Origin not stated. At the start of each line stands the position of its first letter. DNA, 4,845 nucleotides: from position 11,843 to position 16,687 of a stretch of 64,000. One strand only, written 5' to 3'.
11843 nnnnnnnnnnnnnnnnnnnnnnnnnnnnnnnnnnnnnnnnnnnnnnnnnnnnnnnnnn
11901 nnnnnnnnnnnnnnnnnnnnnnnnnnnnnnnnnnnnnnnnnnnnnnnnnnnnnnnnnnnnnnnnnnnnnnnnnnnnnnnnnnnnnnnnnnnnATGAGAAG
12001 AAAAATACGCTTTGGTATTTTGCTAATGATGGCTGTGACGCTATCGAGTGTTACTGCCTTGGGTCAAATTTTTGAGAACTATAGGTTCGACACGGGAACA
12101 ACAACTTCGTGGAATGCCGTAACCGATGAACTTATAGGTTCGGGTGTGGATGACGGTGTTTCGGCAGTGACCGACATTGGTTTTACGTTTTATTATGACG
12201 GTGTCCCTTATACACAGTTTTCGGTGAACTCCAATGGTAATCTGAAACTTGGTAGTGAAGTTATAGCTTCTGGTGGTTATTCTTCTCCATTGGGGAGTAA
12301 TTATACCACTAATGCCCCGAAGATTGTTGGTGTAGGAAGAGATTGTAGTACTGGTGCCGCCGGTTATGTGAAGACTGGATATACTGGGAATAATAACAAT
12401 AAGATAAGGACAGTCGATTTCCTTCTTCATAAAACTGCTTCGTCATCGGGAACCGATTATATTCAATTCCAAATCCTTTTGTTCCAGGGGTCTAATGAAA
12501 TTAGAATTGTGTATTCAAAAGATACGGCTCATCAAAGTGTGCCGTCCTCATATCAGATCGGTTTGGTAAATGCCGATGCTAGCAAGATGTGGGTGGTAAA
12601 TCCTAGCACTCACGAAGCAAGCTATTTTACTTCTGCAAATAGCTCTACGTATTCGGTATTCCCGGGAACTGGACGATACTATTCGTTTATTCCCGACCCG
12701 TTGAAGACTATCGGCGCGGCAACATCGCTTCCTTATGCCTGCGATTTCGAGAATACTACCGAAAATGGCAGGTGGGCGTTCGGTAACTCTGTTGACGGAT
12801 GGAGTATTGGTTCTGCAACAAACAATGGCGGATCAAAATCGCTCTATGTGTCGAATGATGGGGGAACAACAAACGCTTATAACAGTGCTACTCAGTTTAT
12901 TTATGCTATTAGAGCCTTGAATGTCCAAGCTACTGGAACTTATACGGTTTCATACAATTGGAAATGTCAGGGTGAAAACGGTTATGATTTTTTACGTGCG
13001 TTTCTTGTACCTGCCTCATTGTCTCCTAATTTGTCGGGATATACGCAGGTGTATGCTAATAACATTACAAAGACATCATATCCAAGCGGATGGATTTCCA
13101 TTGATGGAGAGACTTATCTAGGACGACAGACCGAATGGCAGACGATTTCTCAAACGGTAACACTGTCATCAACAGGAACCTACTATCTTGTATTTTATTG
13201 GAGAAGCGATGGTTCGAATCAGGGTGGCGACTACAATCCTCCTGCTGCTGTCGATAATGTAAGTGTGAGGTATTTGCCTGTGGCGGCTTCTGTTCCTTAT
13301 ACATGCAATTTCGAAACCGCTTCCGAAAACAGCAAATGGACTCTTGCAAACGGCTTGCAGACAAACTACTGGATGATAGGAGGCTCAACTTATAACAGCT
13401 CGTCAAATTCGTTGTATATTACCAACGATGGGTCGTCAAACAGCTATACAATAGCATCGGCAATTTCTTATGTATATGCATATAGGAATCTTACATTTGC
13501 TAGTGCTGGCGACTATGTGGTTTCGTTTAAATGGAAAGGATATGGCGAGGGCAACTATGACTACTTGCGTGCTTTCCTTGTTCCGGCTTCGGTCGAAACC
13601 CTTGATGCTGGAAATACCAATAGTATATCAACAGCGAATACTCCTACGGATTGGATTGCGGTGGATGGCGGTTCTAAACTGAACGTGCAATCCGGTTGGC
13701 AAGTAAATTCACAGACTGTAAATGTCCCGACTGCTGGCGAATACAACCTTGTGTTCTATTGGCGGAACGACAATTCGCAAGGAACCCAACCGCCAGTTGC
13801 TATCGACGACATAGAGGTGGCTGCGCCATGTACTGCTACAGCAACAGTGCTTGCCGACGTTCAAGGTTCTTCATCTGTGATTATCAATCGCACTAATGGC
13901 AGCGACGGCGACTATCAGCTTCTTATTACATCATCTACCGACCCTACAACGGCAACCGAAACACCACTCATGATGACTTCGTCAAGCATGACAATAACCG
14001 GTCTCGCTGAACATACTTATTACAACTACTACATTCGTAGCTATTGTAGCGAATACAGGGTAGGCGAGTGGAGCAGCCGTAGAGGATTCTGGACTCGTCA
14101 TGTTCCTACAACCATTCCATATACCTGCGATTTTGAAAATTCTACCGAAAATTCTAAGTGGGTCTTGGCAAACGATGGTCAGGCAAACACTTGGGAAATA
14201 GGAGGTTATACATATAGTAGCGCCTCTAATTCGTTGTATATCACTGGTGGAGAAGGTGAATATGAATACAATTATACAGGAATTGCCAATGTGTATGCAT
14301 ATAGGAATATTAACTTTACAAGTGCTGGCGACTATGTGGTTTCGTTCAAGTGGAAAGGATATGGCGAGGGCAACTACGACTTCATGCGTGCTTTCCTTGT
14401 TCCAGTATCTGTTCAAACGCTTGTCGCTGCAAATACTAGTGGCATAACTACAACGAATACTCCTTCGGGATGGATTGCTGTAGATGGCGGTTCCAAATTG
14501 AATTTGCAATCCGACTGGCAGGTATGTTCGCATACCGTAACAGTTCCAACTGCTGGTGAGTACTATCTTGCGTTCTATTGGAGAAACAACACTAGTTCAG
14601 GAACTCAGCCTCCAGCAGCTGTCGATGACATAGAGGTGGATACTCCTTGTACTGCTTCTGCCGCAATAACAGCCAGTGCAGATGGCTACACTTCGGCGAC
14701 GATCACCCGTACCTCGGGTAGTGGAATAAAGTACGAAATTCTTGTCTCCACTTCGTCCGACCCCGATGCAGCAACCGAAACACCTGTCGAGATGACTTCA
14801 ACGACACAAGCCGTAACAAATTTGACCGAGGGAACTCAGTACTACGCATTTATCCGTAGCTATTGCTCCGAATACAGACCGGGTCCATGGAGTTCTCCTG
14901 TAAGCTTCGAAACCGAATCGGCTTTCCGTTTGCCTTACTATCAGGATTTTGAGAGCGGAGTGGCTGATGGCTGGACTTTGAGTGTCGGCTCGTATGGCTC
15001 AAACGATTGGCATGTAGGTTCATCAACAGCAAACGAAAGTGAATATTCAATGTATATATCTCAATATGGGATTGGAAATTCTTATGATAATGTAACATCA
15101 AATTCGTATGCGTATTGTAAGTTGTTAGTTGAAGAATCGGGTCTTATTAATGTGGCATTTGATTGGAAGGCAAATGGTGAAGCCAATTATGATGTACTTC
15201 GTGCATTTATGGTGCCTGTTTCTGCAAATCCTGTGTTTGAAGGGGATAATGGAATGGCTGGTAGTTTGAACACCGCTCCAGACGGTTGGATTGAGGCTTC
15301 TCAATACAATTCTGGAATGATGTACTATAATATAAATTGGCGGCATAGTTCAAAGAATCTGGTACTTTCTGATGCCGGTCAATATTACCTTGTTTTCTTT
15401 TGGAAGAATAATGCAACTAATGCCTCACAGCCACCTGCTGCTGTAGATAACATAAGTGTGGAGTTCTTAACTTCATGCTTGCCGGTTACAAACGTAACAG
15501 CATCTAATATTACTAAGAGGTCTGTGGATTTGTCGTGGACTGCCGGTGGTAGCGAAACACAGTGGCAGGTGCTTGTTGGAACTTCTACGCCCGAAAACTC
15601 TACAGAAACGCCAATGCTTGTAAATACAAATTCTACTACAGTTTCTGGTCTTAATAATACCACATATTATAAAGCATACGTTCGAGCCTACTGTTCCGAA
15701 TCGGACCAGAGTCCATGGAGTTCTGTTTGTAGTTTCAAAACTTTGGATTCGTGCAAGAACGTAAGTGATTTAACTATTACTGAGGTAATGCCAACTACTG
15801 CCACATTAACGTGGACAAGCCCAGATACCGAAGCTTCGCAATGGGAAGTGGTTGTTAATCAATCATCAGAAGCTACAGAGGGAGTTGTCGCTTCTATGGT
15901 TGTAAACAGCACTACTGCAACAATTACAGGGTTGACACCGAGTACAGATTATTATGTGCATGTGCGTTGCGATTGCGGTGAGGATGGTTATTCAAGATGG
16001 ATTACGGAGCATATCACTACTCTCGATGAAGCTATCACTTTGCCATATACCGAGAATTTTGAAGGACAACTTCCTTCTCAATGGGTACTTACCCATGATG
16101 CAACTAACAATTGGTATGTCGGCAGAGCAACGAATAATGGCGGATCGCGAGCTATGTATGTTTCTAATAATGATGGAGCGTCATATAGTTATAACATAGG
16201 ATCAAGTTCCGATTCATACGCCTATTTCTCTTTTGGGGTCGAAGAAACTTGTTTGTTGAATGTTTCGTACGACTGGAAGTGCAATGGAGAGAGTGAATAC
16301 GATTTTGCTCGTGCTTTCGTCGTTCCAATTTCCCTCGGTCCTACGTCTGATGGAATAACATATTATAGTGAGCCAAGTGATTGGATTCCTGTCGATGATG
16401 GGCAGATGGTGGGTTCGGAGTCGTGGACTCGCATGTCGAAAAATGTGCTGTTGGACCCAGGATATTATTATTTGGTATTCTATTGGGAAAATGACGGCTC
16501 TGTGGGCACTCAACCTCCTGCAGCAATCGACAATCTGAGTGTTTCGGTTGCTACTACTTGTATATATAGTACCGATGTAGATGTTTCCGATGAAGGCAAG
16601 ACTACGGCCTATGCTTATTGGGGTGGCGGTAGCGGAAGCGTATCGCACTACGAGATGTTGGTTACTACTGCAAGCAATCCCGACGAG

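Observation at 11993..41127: Back-to-back giant T9SS cargo genes (4949 aa with type-A CTD, 4500 aa with type-B CTD) forming a 29-kb surface-protein locus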

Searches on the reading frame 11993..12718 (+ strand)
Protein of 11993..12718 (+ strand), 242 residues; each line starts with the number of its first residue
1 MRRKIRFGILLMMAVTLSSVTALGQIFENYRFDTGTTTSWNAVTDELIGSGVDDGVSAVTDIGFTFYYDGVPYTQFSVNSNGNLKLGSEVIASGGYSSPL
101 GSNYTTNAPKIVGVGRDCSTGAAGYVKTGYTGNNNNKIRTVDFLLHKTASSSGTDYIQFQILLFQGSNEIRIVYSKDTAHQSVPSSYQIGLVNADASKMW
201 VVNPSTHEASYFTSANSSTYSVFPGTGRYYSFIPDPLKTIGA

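Call 25: search_protein_families(library=ncbifam, proteins=[window:11993-12718:+], max_evalue=1)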
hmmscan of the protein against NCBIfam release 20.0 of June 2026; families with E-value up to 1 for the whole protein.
window:11993-12718:+ (242 aa): 1 family
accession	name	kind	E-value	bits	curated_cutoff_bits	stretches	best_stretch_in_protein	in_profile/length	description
NF006325.0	PRK08541.1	subfamily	0.053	13.4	210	1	128-202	66-137/221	flagellin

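Call 60: search_protein_families(library=pfam, proteins=[window:11993-12718:+], max_evalue=1)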
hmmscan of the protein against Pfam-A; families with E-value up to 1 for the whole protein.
window:11993-12718:+ (242 aa): 0 families

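Call 80: find_homologous_proteins(query=window:12065-12718:+, max_evalue=0.001)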
Query window:12065-12718:+ (218 aa): 3 proteins with E <= 0.001 among 306 candidates.
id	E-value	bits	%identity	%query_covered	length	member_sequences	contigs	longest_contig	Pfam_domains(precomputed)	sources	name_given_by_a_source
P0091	4.6e-98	345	74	100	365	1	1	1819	-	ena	-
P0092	5.0e-43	166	66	56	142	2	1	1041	-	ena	-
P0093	4.2e-25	107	44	83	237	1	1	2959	-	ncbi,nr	ncbi:MAG: hypothetical protein IKX51_05890, partial [Bacteroidales bacterium]|nr:hypothetical protei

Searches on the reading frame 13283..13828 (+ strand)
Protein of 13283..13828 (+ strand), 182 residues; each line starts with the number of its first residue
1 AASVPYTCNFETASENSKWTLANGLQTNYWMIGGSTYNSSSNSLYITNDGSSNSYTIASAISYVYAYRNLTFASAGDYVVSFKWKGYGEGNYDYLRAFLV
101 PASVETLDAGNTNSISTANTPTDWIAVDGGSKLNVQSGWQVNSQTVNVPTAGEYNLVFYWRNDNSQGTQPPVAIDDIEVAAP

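Call 23: search_solved_structures(query=A1, max_evalue=1)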
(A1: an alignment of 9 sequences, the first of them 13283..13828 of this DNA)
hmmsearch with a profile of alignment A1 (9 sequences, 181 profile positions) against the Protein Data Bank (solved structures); distinct sequences matched with E-value up to 1: 16.
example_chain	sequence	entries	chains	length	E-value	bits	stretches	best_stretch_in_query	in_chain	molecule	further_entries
3h4h_A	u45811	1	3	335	0.067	16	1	47-101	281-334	Copper-containing nitrite reductase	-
3h56_A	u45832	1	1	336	0.068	16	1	47-101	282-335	Copper-containing nitrite reductase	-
3flp_A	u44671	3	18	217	0.36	13.6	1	32-85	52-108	SAP-like pentraxin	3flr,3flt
6gem_A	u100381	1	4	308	0.73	12.6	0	66-140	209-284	Oxidoreductase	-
1l9o_A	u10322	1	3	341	0.77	12.6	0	44-101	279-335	COPPER-CONTAINING NITRITE REDUCTASE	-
1l9s_A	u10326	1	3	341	0.79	12.5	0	44-101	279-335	COPPER-CONTAINING NITRITE REDUCTASE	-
5iqu_A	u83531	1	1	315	0.8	12.5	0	66-137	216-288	WelO5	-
5iqs_A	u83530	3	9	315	0.8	12.5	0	66-137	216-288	WelO5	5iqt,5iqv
1l9t_A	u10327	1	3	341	0.85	12.4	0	45-101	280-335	COPPER-CONTAINING NITRITE REDUCTASE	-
1l9r_A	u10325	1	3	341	0.88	12.4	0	46-101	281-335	COPPER-CONTAINING NITRITE REDUCTASE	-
1l9p_A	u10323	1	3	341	0.92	12.3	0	47-101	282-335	COPPER-CONTAINING NITRITE REDUCTASE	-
1et5_A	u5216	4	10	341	0.94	12.3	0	47-101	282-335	NITRITE REDUCTASE | COPPER-CONTAINING NITRITE REDUCTASE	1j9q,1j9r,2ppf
1sjm_A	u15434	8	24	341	0.94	12.3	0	47-101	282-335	Copper-containing nitrite reductase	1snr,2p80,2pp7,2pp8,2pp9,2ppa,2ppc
1l9q_A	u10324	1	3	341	0.96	12.3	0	48-101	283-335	COPPER-CONTAINING NITRITE REDUCTASE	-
4ysc_A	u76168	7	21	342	0.97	12.2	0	47-101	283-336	Copper-containing nitrite reductase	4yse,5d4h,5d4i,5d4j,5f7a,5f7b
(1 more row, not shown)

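Call 25: search_protein_families(library=ncbifam, proteins=[window:13283-13828:+], max_evalue=1)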
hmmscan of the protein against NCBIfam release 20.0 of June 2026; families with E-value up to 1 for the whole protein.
window:13283-13828:+ (182 aa): 0 families

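Call 31: predict_structure(alignment_id=A1)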
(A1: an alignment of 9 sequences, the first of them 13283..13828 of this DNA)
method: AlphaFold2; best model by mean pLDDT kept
length: 182 residues; sequences in the alignment: 9
mean_pLDDT: 87.8   pTM: 0.88
mean pLDDT of the five models: 87.8, 86.9, 85.4, 85.2, 84.5
residues with pLDDT >= 90: 107; 70-90: 52; 50-70: 23; < 50: 0
segments of 3 or more residues with pLDDT < 50: none
pLDDT, mean of each block of 10 residues (from residue 1): 95 95 88 71 88 66 92 98 89 92 80 78 93 90 97 96 75 94 92
secondary structure, 60 per line:
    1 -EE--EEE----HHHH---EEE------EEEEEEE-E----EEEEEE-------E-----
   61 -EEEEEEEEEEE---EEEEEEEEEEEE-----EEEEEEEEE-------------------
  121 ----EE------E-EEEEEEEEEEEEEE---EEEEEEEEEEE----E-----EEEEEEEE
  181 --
elements in order: E6-8 H13-16 E20-22 E29-35 E42-47 E62-72 E76-87 E93-101 E135-148 E152-162 E173-180

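Call 33: fold_search(model_id=the predicted structure, library=pdb)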
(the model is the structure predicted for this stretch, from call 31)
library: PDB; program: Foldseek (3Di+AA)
matches with E <= 10: 1753; with E <= 0.001: 139
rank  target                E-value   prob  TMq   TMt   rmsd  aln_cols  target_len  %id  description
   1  4gwm_A                6.8e-06  1.00  0.62  0.22   4.7       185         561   16  Crystal structure of human promeprin beta (released 2012-09-19)
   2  1dyo_A                1.5e-05  1.00  0.50  0.57   5.9       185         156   19  Xylan-Binding Domain from CBM 22, formally x6b domain (released 2000-07-04)
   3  6nk1_B                1.5e-05  1.00  0.49  0.51   7.0       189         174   14  EphA2 LBD in complex with bA-WLA-YRPKbio peptide (released 2019-05-01)
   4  2xon_L                1.8e-05  1.00  0.51  0.61   5.7       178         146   11  Structure of TmCBM61 in complex with beta-1,4-galactotriose at 1.4 A resolution (released 2010-09-08)
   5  3czu_A                2.1e-05  1.00  0.50  0.51   7.0       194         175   14  Crystal structure of the human ephrin A2- ephrin A1 complex (released 2008-08-12)
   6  5w6h_A                2.5e-05  1.00  0.55  0.16   5.2       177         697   14  Crystal structure of Bacteriophage CBA120 tailspike protein 4 enzymatically active domain (TSP4dN, orf213) (released 2018-10-24)
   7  4gwm_B                2.5e-05  1.00  0.55  0.21   5.3       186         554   16  Crystal structure of human promeprin beta (released 2012-09-19)
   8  2xom_A                2.7e-05  1.00  0.53  0.65   5.5       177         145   11  Atomic resolution structure of TmCBM61 in complex with beta-1,4- galactotriose (released 2010-09-08)
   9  4gwn_A                3.0e-05  1.00  0.63  0.24   4.7       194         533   14  Crystal structure of human mature meprin beta (released 2012-09-19)
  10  1h6x                  3.0e-05  1.00  0.54  0.60   5.1       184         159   16  The role of conserved amino acids in the cleft of the C-terminal family 22 carbohydrate binding module of Clostridium th (released 2002-06-27)
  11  8tv1_C                3.0e-05  1.00  0.48  0.32   7.2       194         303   15  Structure of the EphA2 LBDCRD bound to FabS1C_L1 (released 2024-06-26)
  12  8iq9_B                3.2e-05  1.00  0.56  0.20   4.6       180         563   13  Crystal structure of trimeric K2-2 TSP in complex with tetrasaccharide and octasaccharide (released 2024-02-21)
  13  8tv5_C                3.2e-05  1.00  0.45  0.30   7.5       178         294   15  Structure of the EphA2 LBDCRD bound to FabS1CE_L1 in a 2:1 (EphA2 to Fab) ratio (released 2024-09-11)
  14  6nkp_A                4.1e-05  1.00  0.46  0.48   7.1       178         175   15  EphA2 LBD in complex with bA-WLA-YSKbio peptide (released 2019-05-01)
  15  1h6y_A                4.3e-05  1.00  0.51  0.57   5.8       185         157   18  The role of conserved amino acids in the cleft of the C-terminal family 22 carbohydrate binding module of Clostridium  (released 2002-06-27)
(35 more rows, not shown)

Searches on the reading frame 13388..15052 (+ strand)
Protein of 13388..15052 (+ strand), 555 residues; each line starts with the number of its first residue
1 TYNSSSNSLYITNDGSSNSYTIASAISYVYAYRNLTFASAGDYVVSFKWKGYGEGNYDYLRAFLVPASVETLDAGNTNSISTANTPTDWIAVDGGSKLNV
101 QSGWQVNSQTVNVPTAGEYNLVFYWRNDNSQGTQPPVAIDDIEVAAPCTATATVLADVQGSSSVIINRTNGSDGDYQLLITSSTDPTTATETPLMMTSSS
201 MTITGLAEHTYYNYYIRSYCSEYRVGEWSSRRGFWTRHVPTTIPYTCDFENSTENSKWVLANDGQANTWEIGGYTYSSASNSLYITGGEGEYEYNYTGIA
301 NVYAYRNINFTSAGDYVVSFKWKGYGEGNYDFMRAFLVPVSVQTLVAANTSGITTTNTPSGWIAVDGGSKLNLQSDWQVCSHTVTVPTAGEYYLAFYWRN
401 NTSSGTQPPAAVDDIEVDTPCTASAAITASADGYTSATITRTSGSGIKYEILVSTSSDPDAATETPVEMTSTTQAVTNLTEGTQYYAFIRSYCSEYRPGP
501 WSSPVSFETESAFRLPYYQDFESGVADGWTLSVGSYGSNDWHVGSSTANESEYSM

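Call 14: search_protein_families(library=pfam, proteins=[window:13388-15052:+], max_evalue=0.01)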
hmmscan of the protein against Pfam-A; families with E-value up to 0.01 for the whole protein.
window:13388-15052:+ (555 aa): 3 families
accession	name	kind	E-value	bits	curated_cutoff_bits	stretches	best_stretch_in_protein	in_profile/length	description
PF00041.27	fn3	-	1.3e-05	25.7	25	0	443-507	26-83/84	Fibronectin type III domain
PF25788.1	Ig_Rha78A_N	-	0.00087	20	27.4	1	448-509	37-101/105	Rha78A-like, N-terminal immunoglobulin domain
PF06321.17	P_gingi_FimA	-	0.0036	18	21.4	0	140-215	67-135/153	Major fimbrial subunit protein (FimA)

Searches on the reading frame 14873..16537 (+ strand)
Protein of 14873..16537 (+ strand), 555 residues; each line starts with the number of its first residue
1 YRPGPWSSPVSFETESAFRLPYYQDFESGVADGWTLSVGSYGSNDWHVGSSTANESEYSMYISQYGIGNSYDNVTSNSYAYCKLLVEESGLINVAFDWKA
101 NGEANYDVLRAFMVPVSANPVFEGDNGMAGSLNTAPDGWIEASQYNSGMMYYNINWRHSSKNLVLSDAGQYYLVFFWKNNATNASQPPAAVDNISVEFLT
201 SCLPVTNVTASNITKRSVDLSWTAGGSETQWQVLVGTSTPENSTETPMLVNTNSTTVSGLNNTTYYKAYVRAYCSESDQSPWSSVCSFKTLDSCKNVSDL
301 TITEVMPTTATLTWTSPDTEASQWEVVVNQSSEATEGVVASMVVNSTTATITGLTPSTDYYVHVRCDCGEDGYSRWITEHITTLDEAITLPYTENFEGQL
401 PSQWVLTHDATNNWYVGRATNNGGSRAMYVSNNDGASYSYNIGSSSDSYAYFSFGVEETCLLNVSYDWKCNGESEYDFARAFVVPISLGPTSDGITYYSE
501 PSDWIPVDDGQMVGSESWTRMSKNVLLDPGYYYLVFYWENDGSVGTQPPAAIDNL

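Call 14: search_protein_families(library=pfam, proteins=[window:14873-16537:+], max_evalue=0.01)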
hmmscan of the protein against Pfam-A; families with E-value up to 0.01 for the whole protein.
window:14873-16537:+ (555 aa): 4 families
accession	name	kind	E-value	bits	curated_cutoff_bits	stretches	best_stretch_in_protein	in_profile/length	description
PF00041.27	fn3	-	4.7e-17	62.4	25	2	297-377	3-81/84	Fibronectin type III domain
PF16656.11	Pur_ac_phosph_N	-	6e-07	30.4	30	1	300-377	6-89/93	Purple acid Phosphatase, N-terminal domain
PF25788.1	Ig_Rha78A_N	-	0.0023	18.6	27.4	0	212-290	14-101/105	Rha78A-like, N-terminal immunoglobulin domain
PF20744.3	gp37_trimer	-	0.0073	16.7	21.7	0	42-67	23-48/95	Tail fibre protein gp37 trimerization region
